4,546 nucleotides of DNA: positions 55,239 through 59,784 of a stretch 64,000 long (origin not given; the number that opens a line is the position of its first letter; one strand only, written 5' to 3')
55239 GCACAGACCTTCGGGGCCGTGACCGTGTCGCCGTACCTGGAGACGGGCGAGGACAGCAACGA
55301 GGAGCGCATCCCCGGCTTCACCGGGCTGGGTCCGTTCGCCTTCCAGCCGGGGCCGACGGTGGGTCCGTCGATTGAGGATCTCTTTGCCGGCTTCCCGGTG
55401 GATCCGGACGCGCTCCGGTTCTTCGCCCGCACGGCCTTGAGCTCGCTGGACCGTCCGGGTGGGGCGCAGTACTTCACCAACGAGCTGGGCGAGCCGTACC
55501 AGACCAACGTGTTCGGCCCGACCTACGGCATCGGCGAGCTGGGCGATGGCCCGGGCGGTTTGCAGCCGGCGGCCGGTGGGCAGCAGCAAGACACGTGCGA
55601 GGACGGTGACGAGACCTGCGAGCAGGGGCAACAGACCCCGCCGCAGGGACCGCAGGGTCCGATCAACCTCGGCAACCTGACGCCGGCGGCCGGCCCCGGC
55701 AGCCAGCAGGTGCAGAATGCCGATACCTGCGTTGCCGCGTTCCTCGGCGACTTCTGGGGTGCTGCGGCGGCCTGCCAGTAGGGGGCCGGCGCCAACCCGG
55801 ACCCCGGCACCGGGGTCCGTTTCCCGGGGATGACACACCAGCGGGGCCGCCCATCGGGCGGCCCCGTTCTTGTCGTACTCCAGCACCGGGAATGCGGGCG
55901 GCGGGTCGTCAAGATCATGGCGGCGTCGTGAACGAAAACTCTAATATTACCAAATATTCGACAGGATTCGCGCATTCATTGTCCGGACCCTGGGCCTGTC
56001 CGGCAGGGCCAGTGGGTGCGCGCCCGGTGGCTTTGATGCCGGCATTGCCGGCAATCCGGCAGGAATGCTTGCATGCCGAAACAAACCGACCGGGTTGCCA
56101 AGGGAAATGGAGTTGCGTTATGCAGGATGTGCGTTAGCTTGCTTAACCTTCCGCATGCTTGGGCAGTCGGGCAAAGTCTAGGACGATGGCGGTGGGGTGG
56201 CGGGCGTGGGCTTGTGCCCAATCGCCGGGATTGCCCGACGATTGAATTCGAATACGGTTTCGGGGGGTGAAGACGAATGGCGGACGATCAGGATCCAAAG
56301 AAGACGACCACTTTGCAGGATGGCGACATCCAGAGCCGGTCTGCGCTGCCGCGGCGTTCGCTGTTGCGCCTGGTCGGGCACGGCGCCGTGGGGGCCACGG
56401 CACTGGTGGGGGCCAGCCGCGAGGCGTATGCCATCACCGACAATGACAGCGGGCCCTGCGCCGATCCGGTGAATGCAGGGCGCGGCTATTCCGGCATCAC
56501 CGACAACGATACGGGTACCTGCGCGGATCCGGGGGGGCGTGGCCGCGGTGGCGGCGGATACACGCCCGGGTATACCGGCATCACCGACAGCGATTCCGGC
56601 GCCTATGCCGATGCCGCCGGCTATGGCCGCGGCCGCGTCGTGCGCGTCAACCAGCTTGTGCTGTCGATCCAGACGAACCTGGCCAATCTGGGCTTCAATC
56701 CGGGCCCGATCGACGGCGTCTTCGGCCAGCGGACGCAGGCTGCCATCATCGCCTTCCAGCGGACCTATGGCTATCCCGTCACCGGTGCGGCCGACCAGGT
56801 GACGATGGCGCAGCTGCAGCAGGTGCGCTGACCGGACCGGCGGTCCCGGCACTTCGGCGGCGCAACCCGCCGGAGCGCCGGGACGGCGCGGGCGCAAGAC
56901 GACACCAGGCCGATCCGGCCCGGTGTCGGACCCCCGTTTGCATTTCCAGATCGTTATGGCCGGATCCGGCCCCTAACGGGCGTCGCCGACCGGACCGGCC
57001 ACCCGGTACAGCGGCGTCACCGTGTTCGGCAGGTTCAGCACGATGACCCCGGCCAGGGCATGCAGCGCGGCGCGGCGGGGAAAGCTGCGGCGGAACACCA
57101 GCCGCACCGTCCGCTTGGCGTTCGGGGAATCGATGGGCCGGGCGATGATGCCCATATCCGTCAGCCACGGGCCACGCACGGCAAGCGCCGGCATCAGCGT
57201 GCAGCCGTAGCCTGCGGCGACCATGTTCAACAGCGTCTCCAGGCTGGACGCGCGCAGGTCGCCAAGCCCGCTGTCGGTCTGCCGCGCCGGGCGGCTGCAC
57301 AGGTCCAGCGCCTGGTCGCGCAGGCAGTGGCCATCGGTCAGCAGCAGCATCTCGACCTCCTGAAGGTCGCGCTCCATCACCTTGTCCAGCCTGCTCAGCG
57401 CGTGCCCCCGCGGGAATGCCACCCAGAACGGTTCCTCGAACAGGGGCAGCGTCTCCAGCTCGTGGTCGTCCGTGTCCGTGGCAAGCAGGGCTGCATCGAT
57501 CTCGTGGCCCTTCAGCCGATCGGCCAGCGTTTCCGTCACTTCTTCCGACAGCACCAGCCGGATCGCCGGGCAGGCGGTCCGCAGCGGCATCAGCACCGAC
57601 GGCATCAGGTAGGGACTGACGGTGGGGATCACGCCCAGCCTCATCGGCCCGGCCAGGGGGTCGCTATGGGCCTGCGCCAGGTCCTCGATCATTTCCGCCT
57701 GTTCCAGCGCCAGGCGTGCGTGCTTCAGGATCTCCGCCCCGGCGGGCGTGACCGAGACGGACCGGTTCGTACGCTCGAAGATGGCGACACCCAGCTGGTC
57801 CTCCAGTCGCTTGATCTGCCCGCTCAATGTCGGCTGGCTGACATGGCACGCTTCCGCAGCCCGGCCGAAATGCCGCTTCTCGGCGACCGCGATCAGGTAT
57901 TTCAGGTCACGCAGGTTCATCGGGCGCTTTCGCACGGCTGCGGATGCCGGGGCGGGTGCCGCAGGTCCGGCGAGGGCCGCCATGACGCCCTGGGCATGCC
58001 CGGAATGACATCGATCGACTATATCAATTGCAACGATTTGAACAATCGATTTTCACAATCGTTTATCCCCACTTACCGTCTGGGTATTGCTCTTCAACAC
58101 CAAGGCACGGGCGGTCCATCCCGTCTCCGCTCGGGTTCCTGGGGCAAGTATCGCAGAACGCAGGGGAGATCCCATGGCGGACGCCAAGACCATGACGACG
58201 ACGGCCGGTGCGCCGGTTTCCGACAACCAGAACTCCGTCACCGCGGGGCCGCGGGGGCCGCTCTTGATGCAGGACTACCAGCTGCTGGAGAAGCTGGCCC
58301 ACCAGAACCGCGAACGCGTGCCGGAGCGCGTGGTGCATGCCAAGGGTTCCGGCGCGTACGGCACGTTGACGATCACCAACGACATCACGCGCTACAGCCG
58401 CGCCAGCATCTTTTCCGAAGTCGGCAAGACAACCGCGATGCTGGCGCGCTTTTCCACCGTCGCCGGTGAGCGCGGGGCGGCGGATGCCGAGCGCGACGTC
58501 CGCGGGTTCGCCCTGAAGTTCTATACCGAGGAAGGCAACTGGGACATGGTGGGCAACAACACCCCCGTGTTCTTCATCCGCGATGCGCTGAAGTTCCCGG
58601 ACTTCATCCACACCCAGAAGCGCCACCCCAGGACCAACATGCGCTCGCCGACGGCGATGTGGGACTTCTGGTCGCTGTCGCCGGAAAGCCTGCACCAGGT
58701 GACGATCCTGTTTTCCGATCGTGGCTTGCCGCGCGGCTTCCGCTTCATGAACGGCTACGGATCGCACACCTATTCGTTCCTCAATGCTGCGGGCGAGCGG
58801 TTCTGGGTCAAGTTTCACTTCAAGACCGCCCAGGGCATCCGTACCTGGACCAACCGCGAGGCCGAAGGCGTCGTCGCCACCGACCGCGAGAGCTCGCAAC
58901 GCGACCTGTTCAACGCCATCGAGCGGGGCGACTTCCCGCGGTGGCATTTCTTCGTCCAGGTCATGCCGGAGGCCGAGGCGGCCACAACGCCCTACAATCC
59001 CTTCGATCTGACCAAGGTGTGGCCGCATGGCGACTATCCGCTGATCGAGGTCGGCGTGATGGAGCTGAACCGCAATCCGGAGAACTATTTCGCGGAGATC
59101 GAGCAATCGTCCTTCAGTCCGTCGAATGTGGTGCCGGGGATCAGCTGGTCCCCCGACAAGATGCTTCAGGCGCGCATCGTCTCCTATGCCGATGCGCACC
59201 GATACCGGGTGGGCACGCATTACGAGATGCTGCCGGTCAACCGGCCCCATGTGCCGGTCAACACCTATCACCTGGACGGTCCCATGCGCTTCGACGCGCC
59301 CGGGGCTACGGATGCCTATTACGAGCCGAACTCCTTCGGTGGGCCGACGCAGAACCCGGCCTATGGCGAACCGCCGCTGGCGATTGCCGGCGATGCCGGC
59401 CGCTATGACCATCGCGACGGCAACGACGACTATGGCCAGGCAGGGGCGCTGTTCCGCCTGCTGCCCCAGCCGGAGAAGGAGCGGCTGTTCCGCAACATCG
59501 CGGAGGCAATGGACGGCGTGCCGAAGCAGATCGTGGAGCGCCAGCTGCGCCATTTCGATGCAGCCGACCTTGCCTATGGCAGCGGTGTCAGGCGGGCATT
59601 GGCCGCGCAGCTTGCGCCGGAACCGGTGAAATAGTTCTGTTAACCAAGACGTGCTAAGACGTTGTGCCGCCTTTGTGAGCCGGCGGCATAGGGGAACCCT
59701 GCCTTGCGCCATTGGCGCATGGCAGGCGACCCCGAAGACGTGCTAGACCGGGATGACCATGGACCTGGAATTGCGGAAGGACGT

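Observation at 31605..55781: Orphan giant (~8,058 aa) TpsA-type exoprotein with no TpsB transporter in 64 kb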

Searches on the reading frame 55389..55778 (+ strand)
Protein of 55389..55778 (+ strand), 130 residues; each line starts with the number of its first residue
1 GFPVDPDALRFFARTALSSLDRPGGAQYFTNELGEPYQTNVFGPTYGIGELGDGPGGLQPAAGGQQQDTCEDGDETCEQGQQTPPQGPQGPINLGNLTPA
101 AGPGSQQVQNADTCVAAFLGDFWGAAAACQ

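Call 39: find_related_loci(query=A2, collection=metagenome_contigs, flank=10000)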
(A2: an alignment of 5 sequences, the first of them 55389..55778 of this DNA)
Query A2 (130 aa) in metagenome_contigs; peptide patterns used: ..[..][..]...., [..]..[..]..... (x = any residue, [..] = any of these).
157 stretches matched a pattern, but none encodes a relative of the query by tblastn (E <= 1e-3).
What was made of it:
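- Tried and rejected: It found nothing (call 39).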

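Call 45: search_solved_structures(query=window:55389-55778:+, max_evalue=10, show_alignments=2)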
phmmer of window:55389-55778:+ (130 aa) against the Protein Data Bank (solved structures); distinct sequences matched with E-value up to 10: 0.
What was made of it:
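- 55377..55778 (+): Family-specific C-terminal module (aa 7925-8058): DRPGGAQ[FY]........[FY]Q..VF ... LQPAAG ... GP[IV]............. ... terminal Cys loop. Not in Pfam, NCBIfam or the PDB. No PDB hit (call 45).
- On HMW1/HxuA-type cell-anchored TpsA: No sequence homology to solved chains (call 45).
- The C-terminal module has no detectable sequence similarity to anything in the PDB (call 45).
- Tried and rejected: No hit, even at E 10 (call 45).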

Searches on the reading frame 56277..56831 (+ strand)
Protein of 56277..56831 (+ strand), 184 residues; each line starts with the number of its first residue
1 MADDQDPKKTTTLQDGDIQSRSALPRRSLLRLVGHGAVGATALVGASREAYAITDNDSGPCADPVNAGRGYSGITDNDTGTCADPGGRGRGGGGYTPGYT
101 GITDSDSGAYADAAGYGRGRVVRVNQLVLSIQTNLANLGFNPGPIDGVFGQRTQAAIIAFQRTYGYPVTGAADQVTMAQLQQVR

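Call 7: search_protein_families(library=pfam, proteins=[window:56277-56831:+], max_evalue=0.001)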
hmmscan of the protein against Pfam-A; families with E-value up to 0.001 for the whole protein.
window:56277-56831:+ (184 aa): 1 family
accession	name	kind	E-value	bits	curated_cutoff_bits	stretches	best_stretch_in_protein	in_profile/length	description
PF01471.23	PG_binding_1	-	2.1e-17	63.5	23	1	126-180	3-57/57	Putative peptidoglycan binding domain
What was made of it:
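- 56277..56831 (+): Small PG_binding_1 protein with a twin-arginine-like leader, 495 nt downstream. Possible accessory gene; the link is unproven. PF01471 at 63.5 bits (call 7).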

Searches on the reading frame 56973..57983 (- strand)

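Call 7: search_protein_families(library=pfam, proteins=[window:56973-57983:-], max_evalue=0.001)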
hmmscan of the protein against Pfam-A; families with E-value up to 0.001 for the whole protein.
window:56973-57983:- (336 aa): 2 families
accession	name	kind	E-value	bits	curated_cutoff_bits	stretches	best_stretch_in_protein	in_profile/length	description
PF03466.25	LysR_substrate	-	3.1e-40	138.2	28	1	109-312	3-202/209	LysR substrate binding domain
PF00126.33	HTH_1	-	1.1e-23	83.4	26.6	1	24-82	1-59/60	Bacterial regulatory helix-turn-helix protein, lysR family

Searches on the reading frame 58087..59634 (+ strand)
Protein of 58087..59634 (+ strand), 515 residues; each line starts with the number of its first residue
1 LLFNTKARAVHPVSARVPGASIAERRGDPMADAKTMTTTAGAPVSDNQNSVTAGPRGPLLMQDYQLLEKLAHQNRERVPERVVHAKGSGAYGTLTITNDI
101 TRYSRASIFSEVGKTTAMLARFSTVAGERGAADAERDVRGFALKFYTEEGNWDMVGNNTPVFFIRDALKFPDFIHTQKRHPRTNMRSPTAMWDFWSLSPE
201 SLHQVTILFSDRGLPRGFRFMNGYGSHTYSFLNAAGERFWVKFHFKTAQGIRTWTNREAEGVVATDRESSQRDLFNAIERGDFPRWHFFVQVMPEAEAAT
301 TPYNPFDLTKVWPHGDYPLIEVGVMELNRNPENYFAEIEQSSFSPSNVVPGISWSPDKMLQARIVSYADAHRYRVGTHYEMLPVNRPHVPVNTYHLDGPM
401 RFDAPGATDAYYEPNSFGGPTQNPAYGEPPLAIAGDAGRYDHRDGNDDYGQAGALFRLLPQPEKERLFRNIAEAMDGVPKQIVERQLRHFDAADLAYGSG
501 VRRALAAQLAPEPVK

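Call 7: search_protein_families(library=pfam, proteins=[window:58087-59634:+], max_evalue=0.001)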
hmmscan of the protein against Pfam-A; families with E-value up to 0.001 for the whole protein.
window:58087-59634:+ (515 aa): 2 families
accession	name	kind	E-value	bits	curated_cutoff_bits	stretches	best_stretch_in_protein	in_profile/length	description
PF00199.24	Catalase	-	2.9e-187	622.9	25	1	37-418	1-382/383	Catalase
PF06628.17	Catalase-rel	-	1.1e-18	67.6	30.1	1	444-505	3-65/65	Catalase-related immune-responsive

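Call 23: find_encoding_contigs(protein=window:58174-59634:+, flank=10000, max_places=3)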
Protein window:58174-59634:+ (486 aa): no gene with exactly this product is on record in the collection.
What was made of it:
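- Tried and rejected: Exact look-up of the catalase failed (call 23).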
